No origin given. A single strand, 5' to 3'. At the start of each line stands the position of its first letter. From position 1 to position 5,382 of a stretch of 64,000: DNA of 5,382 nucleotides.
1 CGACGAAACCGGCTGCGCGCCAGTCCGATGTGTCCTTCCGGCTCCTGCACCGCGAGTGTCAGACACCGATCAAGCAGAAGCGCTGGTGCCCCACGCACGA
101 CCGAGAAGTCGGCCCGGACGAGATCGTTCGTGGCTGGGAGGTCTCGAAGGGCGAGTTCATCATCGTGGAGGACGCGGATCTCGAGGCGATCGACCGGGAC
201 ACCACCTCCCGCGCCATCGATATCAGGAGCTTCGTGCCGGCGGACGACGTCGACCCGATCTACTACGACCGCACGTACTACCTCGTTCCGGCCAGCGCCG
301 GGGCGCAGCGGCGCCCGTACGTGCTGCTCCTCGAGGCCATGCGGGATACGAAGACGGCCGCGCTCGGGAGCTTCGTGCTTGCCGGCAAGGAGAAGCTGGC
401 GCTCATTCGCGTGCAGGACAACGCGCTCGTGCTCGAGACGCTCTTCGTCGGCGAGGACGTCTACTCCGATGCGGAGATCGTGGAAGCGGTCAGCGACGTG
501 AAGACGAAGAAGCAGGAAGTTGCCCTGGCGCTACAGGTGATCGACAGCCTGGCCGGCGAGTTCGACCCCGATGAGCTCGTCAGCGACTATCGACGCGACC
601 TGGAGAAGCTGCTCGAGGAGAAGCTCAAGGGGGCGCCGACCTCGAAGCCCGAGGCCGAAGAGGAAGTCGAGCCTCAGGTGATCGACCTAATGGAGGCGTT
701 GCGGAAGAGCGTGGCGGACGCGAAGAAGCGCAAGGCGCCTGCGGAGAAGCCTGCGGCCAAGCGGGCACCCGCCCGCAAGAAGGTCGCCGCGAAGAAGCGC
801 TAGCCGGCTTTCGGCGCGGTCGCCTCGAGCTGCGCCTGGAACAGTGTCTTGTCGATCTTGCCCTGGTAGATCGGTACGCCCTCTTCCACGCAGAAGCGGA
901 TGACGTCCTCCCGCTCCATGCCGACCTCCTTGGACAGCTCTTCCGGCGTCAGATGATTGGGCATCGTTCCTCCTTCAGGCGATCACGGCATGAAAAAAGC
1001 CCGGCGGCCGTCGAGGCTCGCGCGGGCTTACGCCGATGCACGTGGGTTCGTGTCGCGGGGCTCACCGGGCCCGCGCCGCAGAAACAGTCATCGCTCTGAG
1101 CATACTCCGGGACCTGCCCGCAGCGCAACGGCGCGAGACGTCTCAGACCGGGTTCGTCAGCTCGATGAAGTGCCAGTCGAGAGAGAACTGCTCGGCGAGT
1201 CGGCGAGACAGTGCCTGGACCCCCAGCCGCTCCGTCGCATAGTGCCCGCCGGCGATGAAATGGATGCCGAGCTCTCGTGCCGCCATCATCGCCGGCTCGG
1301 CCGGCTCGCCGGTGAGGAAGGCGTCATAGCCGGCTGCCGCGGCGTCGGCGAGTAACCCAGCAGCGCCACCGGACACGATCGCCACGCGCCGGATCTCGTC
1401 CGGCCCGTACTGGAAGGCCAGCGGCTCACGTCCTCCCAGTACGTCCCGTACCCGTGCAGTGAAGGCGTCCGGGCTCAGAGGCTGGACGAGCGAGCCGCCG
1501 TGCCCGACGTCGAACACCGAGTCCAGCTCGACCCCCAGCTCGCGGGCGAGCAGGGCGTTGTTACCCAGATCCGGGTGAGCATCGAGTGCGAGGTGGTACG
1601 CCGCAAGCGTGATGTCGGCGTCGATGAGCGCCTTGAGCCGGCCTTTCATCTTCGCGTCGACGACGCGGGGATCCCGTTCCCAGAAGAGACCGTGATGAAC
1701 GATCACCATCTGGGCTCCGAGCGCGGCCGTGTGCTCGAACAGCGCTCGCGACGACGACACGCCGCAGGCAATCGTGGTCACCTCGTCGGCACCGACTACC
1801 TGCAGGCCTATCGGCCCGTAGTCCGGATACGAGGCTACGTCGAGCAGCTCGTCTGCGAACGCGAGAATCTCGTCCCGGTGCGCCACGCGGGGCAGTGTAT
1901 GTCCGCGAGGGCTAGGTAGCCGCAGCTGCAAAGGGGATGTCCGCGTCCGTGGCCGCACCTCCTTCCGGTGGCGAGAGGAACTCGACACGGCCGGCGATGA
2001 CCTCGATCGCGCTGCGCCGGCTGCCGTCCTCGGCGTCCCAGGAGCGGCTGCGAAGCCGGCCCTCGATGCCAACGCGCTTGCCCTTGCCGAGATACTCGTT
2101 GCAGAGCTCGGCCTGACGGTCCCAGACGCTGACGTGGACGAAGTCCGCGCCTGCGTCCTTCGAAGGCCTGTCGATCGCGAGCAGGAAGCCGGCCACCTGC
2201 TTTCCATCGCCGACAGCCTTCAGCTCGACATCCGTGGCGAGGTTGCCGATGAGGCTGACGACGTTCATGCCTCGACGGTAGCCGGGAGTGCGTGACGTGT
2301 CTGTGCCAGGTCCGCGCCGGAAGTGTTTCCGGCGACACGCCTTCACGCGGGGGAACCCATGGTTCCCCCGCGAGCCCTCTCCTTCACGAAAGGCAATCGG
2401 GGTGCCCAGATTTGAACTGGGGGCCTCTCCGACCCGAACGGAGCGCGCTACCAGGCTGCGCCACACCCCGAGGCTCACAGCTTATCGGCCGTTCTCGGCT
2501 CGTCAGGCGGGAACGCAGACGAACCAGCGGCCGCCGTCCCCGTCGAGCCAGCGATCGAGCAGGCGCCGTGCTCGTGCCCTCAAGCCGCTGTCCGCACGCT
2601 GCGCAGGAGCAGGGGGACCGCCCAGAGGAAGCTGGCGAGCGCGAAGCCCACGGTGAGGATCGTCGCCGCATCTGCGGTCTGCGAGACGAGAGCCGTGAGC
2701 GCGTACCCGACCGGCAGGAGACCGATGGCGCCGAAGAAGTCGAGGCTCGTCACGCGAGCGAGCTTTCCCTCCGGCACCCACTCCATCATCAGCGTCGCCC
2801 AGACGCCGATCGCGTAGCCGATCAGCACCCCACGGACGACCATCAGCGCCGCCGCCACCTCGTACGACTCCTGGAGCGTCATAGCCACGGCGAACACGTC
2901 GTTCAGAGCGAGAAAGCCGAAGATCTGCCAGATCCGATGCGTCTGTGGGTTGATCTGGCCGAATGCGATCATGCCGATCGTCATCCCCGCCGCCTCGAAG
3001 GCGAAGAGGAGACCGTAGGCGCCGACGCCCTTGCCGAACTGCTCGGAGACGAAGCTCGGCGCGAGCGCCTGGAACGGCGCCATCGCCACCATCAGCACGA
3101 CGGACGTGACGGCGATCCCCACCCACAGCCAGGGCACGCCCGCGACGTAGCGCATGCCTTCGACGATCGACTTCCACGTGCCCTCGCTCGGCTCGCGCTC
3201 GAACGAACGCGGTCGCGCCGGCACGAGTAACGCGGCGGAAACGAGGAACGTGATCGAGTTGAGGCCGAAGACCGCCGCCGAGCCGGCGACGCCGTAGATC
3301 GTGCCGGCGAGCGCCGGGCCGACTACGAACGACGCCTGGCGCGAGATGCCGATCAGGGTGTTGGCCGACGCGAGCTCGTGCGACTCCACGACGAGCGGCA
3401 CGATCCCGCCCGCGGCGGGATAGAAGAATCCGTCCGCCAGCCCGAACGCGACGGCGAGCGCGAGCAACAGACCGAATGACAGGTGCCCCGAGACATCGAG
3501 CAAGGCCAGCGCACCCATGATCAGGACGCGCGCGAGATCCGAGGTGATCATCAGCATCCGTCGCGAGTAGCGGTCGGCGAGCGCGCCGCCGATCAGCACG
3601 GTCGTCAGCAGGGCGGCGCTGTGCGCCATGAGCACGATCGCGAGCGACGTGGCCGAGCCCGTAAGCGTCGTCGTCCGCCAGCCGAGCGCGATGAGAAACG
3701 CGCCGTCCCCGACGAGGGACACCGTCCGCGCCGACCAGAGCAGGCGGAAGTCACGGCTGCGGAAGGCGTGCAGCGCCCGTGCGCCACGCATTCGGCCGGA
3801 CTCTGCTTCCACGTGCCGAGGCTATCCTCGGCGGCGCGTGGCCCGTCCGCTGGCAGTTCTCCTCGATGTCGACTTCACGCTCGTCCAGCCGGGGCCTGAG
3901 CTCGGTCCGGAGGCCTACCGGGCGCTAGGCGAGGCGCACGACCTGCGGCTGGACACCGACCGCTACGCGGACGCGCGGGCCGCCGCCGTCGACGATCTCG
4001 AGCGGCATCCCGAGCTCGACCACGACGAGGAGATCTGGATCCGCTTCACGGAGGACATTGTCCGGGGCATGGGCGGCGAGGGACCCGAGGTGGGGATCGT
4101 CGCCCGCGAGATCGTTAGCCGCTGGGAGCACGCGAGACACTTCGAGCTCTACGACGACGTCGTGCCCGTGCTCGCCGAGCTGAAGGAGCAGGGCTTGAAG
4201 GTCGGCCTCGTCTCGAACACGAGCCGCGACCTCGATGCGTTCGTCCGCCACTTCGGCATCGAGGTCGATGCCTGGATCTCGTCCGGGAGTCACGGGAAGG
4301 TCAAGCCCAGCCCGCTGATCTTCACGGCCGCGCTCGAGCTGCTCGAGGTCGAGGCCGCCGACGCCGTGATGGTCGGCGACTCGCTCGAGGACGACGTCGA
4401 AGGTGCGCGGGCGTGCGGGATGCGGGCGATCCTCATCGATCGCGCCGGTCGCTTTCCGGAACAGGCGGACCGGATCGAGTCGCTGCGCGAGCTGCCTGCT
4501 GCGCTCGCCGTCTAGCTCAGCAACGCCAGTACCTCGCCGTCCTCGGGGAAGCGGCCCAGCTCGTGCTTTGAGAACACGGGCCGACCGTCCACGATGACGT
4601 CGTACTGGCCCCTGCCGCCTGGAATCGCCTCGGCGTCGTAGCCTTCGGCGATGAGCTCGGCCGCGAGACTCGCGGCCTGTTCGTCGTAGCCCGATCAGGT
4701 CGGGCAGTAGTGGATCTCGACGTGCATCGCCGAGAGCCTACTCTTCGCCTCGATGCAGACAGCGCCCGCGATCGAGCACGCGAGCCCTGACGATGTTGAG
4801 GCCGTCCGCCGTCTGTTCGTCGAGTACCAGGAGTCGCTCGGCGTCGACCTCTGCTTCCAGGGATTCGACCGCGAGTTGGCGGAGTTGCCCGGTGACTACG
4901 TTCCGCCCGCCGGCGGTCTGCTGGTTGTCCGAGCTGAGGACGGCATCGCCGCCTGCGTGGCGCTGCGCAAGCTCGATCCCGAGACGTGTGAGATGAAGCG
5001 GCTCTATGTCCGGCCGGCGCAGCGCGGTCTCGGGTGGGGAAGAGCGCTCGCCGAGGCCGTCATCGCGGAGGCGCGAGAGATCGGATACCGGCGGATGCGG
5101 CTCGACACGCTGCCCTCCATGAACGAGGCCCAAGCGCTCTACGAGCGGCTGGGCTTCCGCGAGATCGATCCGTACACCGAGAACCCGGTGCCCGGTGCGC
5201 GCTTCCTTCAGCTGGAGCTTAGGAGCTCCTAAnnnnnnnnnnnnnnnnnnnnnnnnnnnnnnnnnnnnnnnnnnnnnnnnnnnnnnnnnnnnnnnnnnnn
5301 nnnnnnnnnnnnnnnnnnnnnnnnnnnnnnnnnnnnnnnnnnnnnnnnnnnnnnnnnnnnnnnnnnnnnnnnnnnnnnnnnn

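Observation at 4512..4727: Candidate selenoprotein: SelW/Rdx-like mini-gene with in-frame TGA at the CxxU position and a SECIS-like hairpin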

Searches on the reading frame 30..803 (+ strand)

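Call 25: search_protein_families(library=pfam, proteins=[window:30-803:+], max_evalue=0.001)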
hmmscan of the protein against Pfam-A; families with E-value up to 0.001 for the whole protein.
window:30-803:+ (257 aa): 1 family
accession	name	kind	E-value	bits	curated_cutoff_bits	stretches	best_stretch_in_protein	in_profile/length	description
PF02735.22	Ku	-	6.3e-36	124.5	25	1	2-163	22-187/190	Ku70/Ku80 beta-barrel domain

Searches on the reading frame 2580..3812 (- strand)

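Call 25: search_protein_families(library=pfam, proteins=[window:2580-3812:-], max_evalue=0.001)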
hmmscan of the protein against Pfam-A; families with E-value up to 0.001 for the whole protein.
window:2580-3812:- (410 aa): 2 families
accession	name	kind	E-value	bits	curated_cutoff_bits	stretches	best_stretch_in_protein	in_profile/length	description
PF07690.21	MFS_1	-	1.1e-27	97.3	33.4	1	25-357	1-334/347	Major Facilitator Superfamily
PF05977.19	MFS_3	-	9.3e-22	77.6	27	1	14-389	4-379/524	Transmembrane secretion effector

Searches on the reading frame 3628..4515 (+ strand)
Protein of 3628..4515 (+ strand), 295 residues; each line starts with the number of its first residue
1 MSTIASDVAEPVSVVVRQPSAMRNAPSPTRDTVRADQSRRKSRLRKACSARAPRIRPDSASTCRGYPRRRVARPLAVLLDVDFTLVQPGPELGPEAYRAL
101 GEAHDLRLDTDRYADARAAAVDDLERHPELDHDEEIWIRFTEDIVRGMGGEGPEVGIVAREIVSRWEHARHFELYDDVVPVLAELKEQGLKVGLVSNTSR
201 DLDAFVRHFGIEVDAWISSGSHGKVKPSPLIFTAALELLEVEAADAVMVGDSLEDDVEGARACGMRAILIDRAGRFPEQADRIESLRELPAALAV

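Call 25: search_protein_families(library=pfam, proteins=[window:3628-4515:+], max_evalue=0.001)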
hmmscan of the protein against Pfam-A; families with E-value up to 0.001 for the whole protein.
window:3628-4515:+ (295 aa): 3 families
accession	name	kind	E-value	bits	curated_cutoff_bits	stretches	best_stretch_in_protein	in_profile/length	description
PF00702.32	Hydrolase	-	2.5e-21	77.4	26.4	1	76-264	3-191/191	haloacid dehalogenase-like hydrolase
PF13419.12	HAD_2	-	1.8e-17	64.5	23.8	1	163-269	69-177/178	Haloacid dehalogenase-like hydrolase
PF13242.12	Hydrolase_like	-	2e-13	50.5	22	1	226-272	4-50/75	HAD-hyrolase-like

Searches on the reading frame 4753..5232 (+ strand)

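Call 25: search_protein_families(library=pfam, proteins=[window:4753-5232:+], max_evalue=0.001)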
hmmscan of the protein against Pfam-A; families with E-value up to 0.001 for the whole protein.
window:4753-5232:+ (159 aa): 6 families
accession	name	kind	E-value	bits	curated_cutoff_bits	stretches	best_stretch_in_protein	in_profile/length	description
PF00583.31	Acetyltransf_1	-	8.7e-18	65.1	20.7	1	49-135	28-116/116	Acetyltransferase (GNAT) family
PF13508.13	Acetyltransf_7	-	1.5e-15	57.8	27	1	55-137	4-84/84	Acetyltransferase (GNAT) domain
PF13673.13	Acetyltransf_10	-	1.3e-10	41.8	23.6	1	57-144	34-116/128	Acetyltransferase (GNAT) domain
PF08445.16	FR47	-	6.4e-08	32.9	22.1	1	75-139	18-81/86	FR47-like protein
PF14542.12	Acetyltransf_CG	-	0.00013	22.5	30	1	64-113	10-59/80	GCN5-related N-acetyl-transferase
PF13302.13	Acetyltransf_3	-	0.00077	20.6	25.4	1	55-136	55-138/138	Acetyltransferase (GNAT) domain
